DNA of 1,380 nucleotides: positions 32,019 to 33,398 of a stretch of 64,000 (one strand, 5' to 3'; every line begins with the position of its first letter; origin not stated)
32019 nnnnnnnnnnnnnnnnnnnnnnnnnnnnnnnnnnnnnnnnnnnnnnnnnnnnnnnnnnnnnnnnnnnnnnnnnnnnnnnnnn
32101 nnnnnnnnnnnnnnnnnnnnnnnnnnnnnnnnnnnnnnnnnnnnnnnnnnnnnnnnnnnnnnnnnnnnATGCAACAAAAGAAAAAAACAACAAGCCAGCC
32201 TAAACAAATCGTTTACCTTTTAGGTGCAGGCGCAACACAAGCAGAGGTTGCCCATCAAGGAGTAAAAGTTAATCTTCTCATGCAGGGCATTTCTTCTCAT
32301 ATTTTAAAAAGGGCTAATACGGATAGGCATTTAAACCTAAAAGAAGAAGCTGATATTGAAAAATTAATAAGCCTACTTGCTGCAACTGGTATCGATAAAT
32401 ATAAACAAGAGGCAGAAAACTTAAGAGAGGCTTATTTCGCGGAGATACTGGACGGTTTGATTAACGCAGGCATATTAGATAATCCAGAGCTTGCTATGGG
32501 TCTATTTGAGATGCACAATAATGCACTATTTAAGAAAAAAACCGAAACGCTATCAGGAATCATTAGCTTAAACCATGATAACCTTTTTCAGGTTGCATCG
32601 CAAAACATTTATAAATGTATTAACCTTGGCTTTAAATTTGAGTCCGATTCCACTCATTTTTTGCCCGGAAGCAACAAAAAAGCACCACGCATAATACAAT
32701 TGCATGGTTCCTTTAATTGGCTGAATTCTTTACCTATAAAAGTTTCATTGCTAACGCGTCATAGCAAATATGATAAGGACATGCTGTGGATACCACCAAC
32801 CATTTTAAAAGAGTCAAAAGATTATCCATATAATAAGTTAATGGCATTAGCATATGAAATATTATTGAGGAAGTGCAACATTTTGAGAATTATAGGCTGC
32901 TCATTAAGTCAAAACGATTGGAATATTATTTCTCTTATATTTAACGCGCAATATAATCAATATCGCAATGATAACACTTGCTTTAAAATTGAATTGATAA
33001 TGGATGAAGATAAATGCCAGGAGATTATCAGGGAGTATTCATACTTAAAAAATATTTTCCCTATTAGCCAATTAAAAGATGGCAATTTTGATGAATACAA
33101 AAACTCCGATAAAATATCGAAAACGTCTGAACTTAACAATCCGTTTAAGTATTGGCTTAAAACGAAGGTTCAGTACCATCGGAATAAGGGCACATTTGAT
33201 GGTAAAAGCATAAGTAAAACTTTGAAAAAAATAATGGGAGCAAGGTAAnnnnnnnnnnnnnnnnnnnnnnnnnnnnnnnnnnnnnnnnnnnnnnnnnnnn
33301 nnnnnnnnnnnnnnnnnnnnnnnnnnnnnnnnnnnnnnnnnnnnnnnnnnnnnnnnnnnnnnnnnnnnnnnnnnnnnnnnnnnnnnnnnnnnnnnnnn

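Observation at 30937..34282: Overlapping three-gene cassette (DNA methyltransferase, SIR2-like protein, DUF262-only protein): candidate undescribed methylation-linked NAD-depletion defence system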

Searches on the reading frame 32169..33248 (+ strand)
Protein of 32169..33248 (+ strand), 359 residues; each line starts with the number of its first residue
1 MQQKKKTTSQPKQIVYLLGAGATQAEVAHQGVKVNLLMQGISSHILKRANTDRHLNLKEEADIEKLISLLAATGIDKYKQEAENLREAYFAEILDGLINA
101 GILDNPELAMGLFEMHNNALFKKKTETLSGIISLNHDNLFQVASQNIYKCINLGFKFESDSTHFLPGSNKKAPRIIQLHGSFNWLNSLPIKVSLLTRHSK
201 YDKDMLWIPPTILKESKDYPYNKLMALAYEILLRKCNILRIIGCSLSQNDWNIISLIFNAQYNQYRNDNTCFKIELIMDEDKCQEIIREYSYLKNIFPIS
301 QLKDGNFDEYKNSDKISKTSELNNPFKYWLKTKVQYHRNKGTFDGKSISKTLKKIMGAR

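Call 3: search_protein_families(library=pfam, proteins=[window:32169-33248:+], max_evalue=0.1)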
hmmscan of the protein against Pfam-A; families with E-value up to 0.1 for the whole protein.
window:32169-33248:+ (359 aa): 1 family
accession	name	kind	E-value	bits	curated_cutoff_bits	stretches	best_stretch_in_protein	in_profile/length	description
PF13289.12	SIR2_2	-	0.00022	21.8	24.5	1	131-261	3-106/141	SIR2-like domain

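Call 4: search_protein_families(library=padloc, proteins=[window:32169-33248:+], max_evalue=0.1)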
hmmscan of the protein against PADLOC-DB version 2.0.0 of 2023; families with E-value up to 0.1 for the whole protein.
window:32169-33248:+ (359 aa): 5 families
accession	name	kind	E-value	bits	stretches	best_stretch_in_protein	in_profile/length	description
PDLC04093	SIR2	-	6.3e-07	26.7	1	173-331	203-358/395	-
PDLC04081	SIR2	-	0.00011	19.6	1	171-306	195-326/345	-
PDLC04078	SIR2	-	0.0027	15.5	1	170-313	11-150/171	-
PDLC04090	SIR2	-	0.0043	14.3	0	10-91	41-122/426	-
PDLC04094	SIR2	-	0.0061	13.8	1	174-248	200-272/399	-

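Call 5: search_protein_families(library=ncbifam, proteins=[window:32169-33248:+], max_evalue=0.1)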
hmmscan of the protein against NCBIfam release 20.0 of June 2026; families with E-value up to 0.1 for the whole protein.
window:32169-33248:+ (359 aa): 0 families

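Call 7: search_solved_structures(query=window:32169-33248:+, max_evalue=1, show_alignments=2)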
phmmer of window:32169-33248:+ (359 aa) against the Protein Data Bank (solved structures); distinct sequences matched with E-value up to 1: 1.
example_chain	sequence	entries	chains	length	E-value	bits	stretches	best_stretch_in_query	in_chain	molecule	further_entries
8t5j_A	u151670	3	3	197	0.13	14.9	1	128-216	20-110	Outer membrane lipocarrier LolA family protein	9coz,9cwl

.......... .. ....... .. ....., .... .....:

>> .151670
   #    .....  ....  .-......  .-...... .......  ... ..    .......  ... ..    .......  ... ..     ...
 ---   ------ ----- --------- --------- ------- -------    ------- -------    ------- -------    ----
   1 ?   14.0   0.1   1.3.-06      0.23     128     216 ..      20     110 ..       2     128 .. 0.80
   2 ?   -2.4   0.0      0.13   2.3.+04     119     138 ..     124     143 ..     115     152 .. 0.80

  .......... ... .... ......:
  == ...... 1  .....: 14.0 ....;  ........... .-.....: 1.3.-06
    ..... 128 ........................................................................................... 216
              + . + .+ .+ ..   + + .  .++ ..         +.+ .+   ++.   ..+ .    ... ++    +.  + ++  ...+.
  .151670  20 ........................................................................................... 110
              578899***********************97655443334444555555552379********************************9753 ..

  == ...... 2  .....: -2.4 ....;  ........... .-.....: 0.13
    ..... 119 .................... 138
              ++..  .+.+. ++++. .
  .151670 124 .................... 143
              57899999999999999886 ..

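Call 12: find_homologous_proteins(query=window:32169-33248:+)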
Query window:32169-33248:+ (359 aa): 520 proteins with E <= 0.001 among 3065 candidates; the best 120 are listed.
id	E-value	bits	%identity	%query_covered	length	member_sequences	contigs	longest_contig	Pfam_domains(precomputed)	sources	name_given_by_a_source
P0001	1.9e-212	723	90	100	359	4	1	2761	-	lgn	-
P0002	1.9e-147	509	64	99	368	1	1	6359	-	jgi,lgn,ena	-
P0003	9.4e-147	507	67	99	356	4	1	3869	-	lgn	-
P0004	1.5e-145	503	65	100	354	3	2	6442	-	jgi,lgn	jgi:hypothetical protein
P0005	1.6e-145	503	65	100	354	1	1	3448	-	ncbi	-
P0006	1.0e-139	484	64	100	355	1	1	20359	-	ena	-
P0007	3.5e-134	466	60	99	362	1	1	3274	-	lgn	-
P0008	1.0e-132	461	60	98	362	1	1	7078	-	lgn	-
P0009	2.8e-128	446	60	97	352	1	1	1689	-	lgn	-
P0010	9.5e-128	444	59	99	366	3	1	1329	-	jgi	jgi:hypothetical protein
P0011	2.9e-125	436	57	98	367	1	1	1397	-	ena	-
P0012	9.1e-125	435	57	99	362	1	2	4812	-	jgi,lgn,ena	-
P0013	9.8e-125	435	57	96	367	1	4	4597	-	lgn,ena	-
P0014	1.0e-124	435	59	96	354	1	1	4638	-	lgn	-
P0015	1.4e-124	434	58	98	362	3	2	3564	-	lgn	-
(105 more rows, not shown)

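Call 14: find_related_loci(query=A1, collection=genome_contigs, flank=7000)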
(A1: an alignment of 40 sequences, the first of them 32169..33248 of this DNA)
Query A1 (359 aa) in genome_contigs; peptide patterns used: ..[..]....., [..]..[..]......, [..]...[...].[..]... (x = any residue, [..] = any of these).
165 stretches matched a pattern; 91 encode a relative of the query (tblastn E <= 1e-3); the best 80 are kept; 80 distinct loci.
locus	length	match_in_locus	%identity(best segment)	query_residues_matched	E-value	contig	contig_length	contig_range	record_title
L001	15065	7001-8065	58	12-358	2e-127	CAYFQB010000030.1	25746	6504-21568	MAG TPA_asm: uncultured Nitrospiraceae bacterium isolate ERP108616_co1_118 genome assembly, contig: k119_852562, whole g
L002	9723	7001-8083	56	2-357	3e-124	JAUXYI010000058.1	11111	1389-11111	MAG: Thermodesulfovibrionia bacterium isolate C18_concoct.bin.153 C18_k141_417414, whole genome shotgun sequence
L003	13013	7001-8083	53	4-357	3e-117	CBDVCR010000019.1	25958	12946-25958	MAG TPA_asm: uncultured bacterium isolate SRR22302368_binner23_Refined_11 genome assembly, contig: ERZ25747235.487, whol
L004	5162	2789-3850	53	12-357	5e-117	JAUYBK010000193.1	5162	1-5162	MAG: Methanobacteriaceae archaeon isolate C19_metabat.bin.22_sub C19_k141_42402, whole genome shotgun sequence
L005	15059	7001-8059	54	4-346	1e-110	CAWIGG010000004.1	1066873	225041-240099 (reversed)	MAG: uncultured Spirochaetota bacterium isolate MFD03726.bin.1.50 genome assembly, contig: contig_42718, whole genome sh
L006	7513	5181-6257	47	1-357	4e-107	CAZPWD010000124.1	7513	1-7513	MAG TPA_asm: uncultured Nitrospira sp. isolate SRP119689_co1_179 genome assembly, contig: NODE_15808_length_7513_cov_18.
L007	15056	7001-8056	47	11-358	5e-106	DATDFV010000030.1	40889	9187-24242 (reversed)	MAG TPA_asm: Pyrinomonadaceae bacterium isolate SMAG_U235 k141_1241909, whole genome shotgun sequence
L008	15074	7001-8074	45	6-357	5e-106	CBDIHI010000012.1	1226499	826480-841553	MAG: Burkholderiales bacterium isolate 01205051-3130-4657-b8c8-f148f57bebd5 genome assembly, contig: contig_12, whole ge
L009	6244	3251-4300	46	1-343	1e-102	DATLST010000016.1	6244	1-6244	MAG TPA_asm: Candidatus Acidiferrales bacterium isolate SMAG_U13937 k141_1012138, whole genome shotgun sequence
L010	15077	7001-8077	46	4-357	2e-101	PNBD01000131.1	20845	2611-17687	MAG: Deltaproteobacteria bacterium isolate palsa_1115 73.20111000_P3M.98_contig_36695, whole genome shotgun sequence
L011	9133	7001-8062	45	2-340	2e-100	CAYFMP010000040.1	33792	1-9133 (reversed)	MAG TPA_asm: uncultured Thalassospiraceae bacterium isolate ERP019367_co2_114 genome assembly, contig: NODE_1039_length_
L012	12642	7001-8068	43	6-357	5e-98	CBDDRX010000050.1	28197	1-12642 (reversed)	uncultured bacterium isolate s9_12 genome assembly, contig: s9_12.fak141_660074, whole genome shotgun sequence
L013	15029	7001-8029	46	1-340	3e-96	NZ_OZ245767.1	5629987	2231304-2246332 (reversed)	MAG: Reyranella sp. isolate d6c96d0b-8d00-4f59-9536-c1456362ed19 chromosome 1, complete sequence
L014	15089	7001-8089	45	1-358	5e-96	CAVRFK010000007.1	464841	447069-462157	MAG: uncultured Gemmatimonadales bacterium isolate MFD04935.bin.2.102 genome assembly, contig: contig_15082, whole genom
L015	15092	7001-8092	43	3-358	3e-95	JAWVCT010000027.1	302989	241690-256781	MAG: Blastocatellia bacterium isolate BP_39 scaffold_3707892, whole genome shotgun sequence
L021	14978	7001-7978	35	11-335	7e-56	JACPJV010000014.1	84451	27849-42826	MAG: Candidatus Aenigmatarchaeota archaeon isolate NC_groundwater_477_Ag_S-0.1um_46_11 S35_SO-1_scaffold_180126, whole g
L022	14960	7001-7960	34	11-342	2e-50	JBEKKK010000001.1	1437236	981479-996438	MAG: Candidatus Bathyarchaeia archaeon isolate SPRUCE 345 SPRUCE_345_1, whole genome shotgun sequence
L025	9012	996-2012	33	11-359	4e-47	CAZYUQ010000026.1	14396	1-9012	MAG TPA_asm: uncultured Candidatus Bathyarchaeia archaeon isolate SRP323688_co1_147 genome assembly, contig: NODE_6608_l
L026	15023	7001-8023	32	9-333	2e-44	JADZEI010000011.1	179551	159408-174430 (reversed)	MAG: Dehalococcoidia bacterium isolate SJ813 c_000000266779, whole genome shotgun sequence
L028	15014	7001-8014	30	12-333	4e-43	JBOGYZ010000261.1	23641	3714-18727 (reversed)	MAG: Solirubrobacterales bacterium isolate H1-B2_concoct.bin.13_sub k127_9612, whole genome shotgun sequence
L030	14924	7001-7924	33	12-333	4e-42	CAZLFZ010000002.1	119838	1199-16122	MAG TPA_asm: uncultured archaeon isolate binchicken_co262_246 genome assembly, contig: NODE_76_length_119838_cov_12.3945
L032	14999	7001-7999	30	14-330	6e-41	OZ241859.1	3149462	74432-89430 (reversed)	MAG: Tepidiformaceae bacterium isolate 61b899a4-e100-41bc-a9d1-12f25bf3ef07 genome assembly, chromosome: 1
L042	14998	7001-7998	36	11-357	1e-42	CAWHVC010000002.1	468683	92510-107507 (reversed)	MAG: Candidatus Bathyarchaeota archaeon isolate MFD02416.bin.1.252 genome assembly, contig: contig_57400, whole genome s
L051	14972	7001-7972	31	9-356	6e-32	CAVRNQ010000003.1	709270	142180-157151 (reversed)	MAG: uncultured Acidobacteriota bacterium isolate MFD03726.bin.1.212 genome assembly, contig: contig_10640, whole genome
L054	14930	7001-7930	30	1-334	5e-31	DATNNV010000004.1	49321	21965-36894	MAG TPA_asm: Candidatus Dormiibacterota bacterium isolate SMAG_U11514 k141_383240, whole genome shotgun sequence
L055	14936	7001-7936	30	3-333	2e-30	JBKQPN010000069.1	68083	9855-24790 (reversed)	MAG: Terriglobales bacterium isolate MGr1A1B1C__bin_134 MGr1A1B1C_000000133354, whole genome shotgun sequence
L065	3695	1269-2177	31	12-333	2e-27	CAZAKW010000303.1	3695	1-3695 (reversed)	MAG TPA_asm: uncultured Bacteriovoracaceae bacterium isolate SRP329715_co2_196 genome assembly, contig: NODE_44333_lengt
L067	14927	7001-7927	29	6-333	8e-27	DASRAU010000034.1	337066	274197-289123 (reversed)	MAG TPA_asm: Verrucomicrobiia bacterium isolate SMAG_U11126 k141_807926, whole genome shotgun sequence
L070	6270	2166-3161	30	6-350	3e-26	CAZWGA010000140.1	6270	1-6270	MAG TPA_asm: uncultured Solibacteraceae bacterium isolate SRP273308_co1_25 genome assembly, contig: NODE_22161_length_62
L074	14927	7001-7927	30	12-335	1e-25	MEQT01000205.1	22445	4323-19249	MAG: Betaproteobacteria bacterium RIFCSPLOWO2_02_64_14 rifcsplowo2_02_sub10_scaffold_356, whole genome shotgun sequence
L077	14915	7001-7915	28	10-335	6e-25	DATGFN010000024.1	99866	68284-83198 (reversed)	MAG TPA_asm: Terriglobia bacterium isolate SMAG_U9729 k141_1014997, whole genome shotgun sequence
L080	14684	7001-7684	31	12-245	2e-22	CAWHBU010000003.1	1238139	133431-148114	MAG: uncultured delta proteobacterium isolate MFD03726.bin.2.155 genome assembly, contig: contig_10500, whole genome sho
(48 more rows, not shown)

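Call 23: predict_structure(alignment_id=A1)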
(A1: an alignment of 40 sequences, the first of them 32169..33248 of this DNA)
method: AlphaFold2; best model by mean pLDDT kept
length: 359 residues; sequences in the alignment: 40
mean_pLDDT: 90.9   pTM: 0.91
mean pLDDT of the five models: 90.9, 90.3, 89.2, 88.8, 87.8
residues with pLDDT >= 90: 271; 70-90: 63; 50-70: 17; < 50: 8
segments of 3 or more residues with pLDDT < 50: 1-6
pLDDT, mean of each block of 10 residues (from residue 1): 57 97 96 84 90 77 89 92 95 96 97 98 98 95 98 95 91 93 92 95 87 60 93 98 84 94 97 97 95 97 95 74 94 98 96 89
secondary structure, 60 per line:
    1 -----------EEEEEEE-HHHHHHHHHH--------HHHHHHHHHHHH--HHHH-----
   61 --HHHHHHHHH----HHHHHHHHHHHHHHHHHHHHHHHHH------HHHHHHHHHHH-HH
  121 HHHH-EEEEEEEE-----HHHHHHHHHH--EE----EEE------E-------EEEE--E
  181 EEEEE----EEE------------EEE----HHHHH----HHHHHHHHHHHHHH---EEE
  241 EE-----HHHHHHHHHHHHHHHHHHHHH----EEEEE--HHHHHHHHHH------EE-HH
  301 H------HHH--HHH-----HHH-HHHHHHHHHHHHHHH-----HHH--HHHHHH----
elements in order: E12-18 H20-29 H38-49 H52-55 H63-71 H76-100 H107-117 H119-124 E126-133 H139-148 E157-159 E174-177 E180-185 E190-192 E205-207 H212-216 H221-234 E238-242 H248-268 E273-277 H280-289 H325-339 H350-355

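Call 27: fold_search(model_id=the predicted structure, library=pdb)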
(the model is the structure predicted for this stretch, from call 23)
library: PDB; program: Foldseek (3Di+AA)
matches with E <= 10: 546; with E <= 0.001: 8
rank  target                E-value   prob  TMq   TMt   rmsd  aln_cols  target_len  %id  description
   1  8uae_F                1.1e-07  1.00  0.50  0.47   7.6       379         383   14  E. coli Sir2_HerA complex (12:6) with ATPgamaS (released 2023-12-27)
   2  8yhx_J                1.6e-07  1.00  0.53  0.46  11.8       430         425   13  Cryo-EM structure of the trimeric HerA (released 2024-11-06)
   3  8yhx_R                1.7e-07  1.00  0.47  0.44  10.9       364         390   14  Cryo-EM structure of the trimeric HerA (released 2024-11-06)
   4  8yhx_I                6.0e-07  1.00  0.42  0.36  14.5       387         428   13  Cryo-EM structure of the trimeric HerA (released 2024-11-06)
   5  8wld_J                1.4e-06  1.00  0.53  0.56   6.5       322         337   17  Cryo-EM structure of SIR2/HerA antiphage complex (released 2024-09-11)
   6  8yhx_H                1.6e-06  1.00  0.43  0.37  13.2       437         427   15  Cryo-EM structure of the trimeric HerA (released 2024-11-06)
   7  8yhx_Q                2.4e-06  1.00  0.47  0.41  10.9       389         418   15  Cryo-EM structure of the trimeric HerA (released 2024-11-06)
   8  8jl0_A                3.9e-05  1.00  0.36  0.24  10.4       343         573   14  Cryo-EM structure of the prokaryotic SPARSA system complex (released 2024-01-24)
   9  3glr_A                2.9e-03  0.99  0.38  0.47   8.4       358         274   12  Crystal Structure of human SIRT3 with acetyl-lysine AceCS2 peptide (released 2009-06-16)
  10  1w1i_E                2.1e-02  0.14  0.17  0.17  15.4       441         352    8  Crystal structure of dipeptidyl peptidase IV (DPPIV or CD26) in complex with adenosine deaminase (released 2004-09-02)
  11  5ucv_A                2.9e-02  0.82  0.17  0.29   7.2       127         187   10  Crystal Structure of a Ribosome Biogenesis GTP-binding protein (YsxC) from Neisseria gonorrhoeae with bound GDP (released 2017-01-11)
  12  9ker                  3.9e-02  0.23  0.23  0.20  21.0       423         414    8  Crystal structure analysis of phosphoglycerate kinase 1 (released 2025-11-12)
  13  8qch_A                4.4e-02  0.16  0.21  0.22  14.5       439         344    9  Human Adenosine deaminase-like protein in complex with compound AT8001 (released 2024-07-31)
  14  5ojo_A                4.7e-02  0.60  0.31  0.40   9.1       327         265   13  Sirtuin 5 from Danio rerio in complex with 3-hydroxy-3-methylglutaryl-CPS1 peptide (released 2017-11-29)
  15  8qch_H                5.9e-02  0.16  0.21  0.22  16.8       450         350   10  Human Adenosine deaminase-like protein in complex with compound AT8001 (released 2024-07-31)
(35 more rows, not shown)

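Call 29: search_solved_structures(query=A1, max_evalue=1, show_alignments=3)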
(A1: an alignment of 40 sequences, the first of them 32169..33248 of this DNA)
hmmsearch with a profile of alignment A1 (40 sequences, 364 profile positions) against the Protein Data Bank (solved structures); distinct sequences matched with E-value up to 1: 2.
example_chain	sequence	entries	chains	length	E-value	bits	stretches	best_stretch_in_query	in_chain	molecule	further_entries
8t5j_A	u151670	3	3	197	0.1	14.8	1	132-220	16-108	Outer membrane lipocarrier LolA family protein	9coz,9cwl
3fes_A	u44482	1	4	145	0.59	12.3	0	8-62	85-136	ATP-dependent Clp endopeptidase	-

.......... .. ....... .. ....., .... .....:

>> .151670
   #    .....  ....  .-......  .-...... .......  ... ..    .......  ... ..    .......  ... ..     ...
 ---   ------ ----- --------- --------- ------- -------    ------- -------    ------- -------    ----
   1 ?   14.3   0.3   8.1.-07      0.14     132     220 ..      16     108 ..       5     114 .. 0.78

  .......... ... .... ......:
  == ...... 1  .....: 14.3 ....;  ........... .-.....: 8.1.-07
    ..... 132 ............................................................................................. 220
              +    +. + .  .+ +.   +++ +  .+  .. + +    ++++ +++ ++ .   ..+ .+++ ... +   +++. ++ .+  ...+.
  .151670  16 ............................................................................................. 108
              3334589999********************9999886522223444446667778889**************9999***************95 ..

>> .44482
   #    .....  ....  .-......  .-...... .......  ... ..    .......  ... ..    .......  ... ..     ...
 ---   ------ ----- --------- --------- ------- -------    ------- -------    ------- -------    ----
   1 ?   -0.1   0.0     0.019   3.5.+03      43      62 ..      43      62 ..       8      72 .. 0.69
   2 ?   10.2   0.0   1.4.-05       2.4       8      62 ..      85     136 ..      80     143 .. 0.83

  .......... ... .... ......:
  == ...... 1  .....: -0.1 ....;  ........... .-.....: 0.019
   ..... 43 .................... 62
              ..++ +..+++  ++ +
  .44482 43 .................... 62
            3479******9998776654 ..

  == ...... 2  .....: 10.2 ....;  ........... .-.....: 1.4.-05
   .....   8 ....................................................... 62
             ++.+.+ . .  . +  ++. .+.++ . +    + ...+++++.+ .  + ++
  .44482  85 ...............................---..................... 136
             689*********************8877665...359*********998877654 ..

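Call 32: search_protein_families(library=pfam, proteins=[L054:6206-6940:+, L001:5957-6928:+, L008:11645-12361:+, L054:5185-6198:+, L006:3731-5041:+, L021:4974-6251:-, L008:10491-11648:+, L012:5104-6255:+], max_evalue=0.01)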
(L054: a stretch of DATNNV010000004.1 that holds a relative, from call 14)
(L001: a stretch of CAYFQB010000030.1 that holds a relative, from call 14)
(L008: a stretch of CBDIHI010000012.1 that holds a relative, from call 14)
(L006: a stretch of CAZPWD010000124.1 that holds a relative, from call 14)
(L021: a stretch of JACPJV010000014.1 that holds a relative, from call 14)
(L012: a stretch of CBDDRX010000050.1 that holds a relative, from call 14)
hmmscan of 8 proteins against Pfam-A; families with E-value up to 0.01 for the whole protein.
L054:6206-6940:+ (244 aa): 1 family
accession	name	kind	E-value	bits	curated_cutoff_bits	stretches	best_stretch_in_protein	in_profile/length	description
PF04555.19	XhoI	-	3.9e-79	265.4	25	1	33-217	5-190/191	Restriction endonuclease XhoI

L001:5957-6928:+ (323 aa): 1 family
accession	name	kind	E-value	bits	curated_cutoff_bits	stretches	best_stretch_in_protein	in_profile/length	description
PF09194.16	Endonuc-BsobI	-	9e-152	505.3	25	1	6-323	1-313/313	Restriction endonuclease BsobI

L008:11645-12361:+ (238 aa): 2 families
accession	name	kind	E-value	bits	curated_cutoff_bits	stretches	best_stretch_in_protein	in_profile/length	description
PF18735.6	HEPN_RiboL-PSP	-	1.7e-29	103.5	28.4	1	12-208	1-182/191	RiboL-PSP-HEPN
PF18737.6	HEPN_MAE_28990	-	3.3e-28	99.8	26.8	1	6-219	1-206/211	MAE_28990/MAE_18760-like HEPN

L054:5185-6198:+ (337 aa): 4 families
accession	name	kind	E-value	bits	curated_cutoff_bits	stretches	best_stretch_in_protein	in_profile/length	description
PF01555.25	N6_N4_Mtase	-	6.1e-40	138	26.7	1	81-316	1-221/221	DNA methylase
PF01170.24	UPF0020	-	1.3e-05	25.4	22.3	1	255-314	6-65/197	RMKL-like, methyltransferase domain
PF08241.18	Methyltransf_11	-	0.00019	22.5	21.2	0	111-135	71-95/95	Methyltransferase domain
PF13649.12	Methyltransf_25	-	0.0005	21.2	27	0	280-320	1-43/97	Methyltransferase domain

L006:3731-5041:+ (436 aa): 4 families
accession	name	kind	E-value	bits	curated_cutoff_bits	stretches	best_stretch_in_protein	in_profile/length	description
PF01555.25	N6_N4_Mtase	-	2.8e-12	47.5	26.7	2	46-86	180-220/221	DNA methylase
PF08241.18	Methyltransf_11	-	2.3e-07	31.8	21.2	0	216-263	19-65/95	Methyltransferase domain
PF13649.12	Methyltransf_25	-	7.1e-05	23.9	27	0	57-139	7-91/97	Methyltransferase domain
PF01170.24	UPF0020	-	0.00025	21.2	22.3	0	239-273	102-136/197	RMKL-like, methyltransferase domain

L021:4974-6251:- (425 aa): 6 families
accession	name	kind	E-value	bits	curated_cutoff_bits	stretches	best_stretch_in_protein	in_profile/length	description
PF01555.25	N6_N4_Mtase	-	5.5e-19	69.4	26.7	2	19-97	135-214/221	DNA methylase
PF01170.24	UPF0020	-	7.5e-11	42.5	22.3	1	45-90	8-54/197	RMKL-like, methyltransferase domain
PF02086.21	MethyltransfD12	-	3.8e-05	24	22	1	55-203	9-153/253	D12 class N6 adenine-specific DNA methyltransferase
PF02384.22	N6_Mtase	-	0.00044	20.1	20.4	0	52-118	36-115/311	N-6 DNA Methylase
PF13847.12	Methyltransf_31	-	0.0012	19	27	0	63-96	2-38/145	Methyltransferase domain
PF09445.16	Methyltransf_15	-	0.0041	17.1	22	0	67-113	3-49/165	RNA cap guanine-N2 methyltransferase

L008:10491-11648:+ (385 aa): 1 family
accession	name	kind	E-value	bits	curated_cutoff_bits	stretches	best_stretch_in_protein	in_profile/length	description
PF03235.19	GmrSD_N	-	1.8e-21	77.6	33.2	1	38-191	3-197/199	GmrSD restriction endonuclease, N-terminal domain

L012:5104-6255:+ (383 aa): 2 families
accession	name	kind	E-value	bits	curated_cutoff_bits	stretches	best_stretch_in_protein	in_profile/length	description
PF03235.19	GmrSD_N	-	3.7e-22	79.8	33.2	1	36-190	2-197/199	GmrSD restriction endonuclease, N-terminal domain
PF15867.10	Dynein_attach_N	-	0.0036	17.7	27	0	83-119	23-56/68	Dynein attachment factor N-terminus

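Call 48: search_protein_families(library=pfam, alignment_id=A3, max_evalue=0.00001)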
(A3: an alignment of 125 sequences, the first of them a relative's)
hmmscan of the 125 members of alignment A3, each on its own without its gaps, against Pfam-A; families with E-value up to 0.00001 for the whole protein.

A. member 1, L001:3784-4413:+ (209 aa): 4 families
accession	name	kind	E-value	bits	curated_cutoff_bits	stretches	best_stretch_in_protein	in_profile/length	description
PF00717.28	Peptidase_S24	-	4e-30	104.3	23.3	1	85-203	1-116/116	Peptidase S24-like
PF01381.28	HTH_3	-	2.8e-12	46.9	23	1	8-62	1-55/55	Helix-turn-helix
PF12844.13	HTH_19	-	3.3e-07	30.6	30.2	1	5-67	1-63/64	Helix-turn-helix domain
PF13560.12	HTH_31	-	2.6e-06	28.1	27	1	5-61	3-60/64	Helix-turn-helix domain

B. families by the number of members that match (of 125 scanned): 135 families (the first 25 are shown)
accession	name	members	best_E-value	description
PF04851.21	ResIII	3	3.9e-17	Type III restriction enzyme, res subunit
PF00270.35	DEAD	3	4.3e-09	DEAD/DEAH box helicase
PF19778.5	RE_endonuc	2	2.6e-35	Endonuclease domain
PF01555.25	N6_N4_Mtase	2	3.1e-35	DNA methylase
PF01609.27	DDE_Tnp_1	2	9.4e-29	Transposase DDE domain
PF00665.32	rve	2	4.3e-22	Integrase core domain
PF04326.19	SLFN_AlbA_2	2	3.2e-19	Schlafen, AlbA_2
PF13683.12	rve_3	2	3.2e-17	Integrase core domain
PF13749.12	HATPase_c_4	2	2.6e-14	Putative ATP-dependent DNA helicase recG C-terminal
PF12705.13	PDDEXK_1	2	6.7e-10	PD-(D/E)XK nuclease superfamily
PF00476.26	DNA_pol_A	1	9.7e-157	DNA polymerase family A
PF02867.20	Ribonuc_red_lgC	1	2.5e-134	Ribonucleotide reductase, barrel domain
PF13701.12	DDE_Tnp_1_4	1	3.6e-104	Transposase DDE domain group 1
PF18135.7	Type_ISP_C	1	1.3e-86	Type ISP C-terminal specificity domain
PF00118.29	Cpn60_TCP1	1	5.6e-80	TCP-1/cpn60 chaperonin family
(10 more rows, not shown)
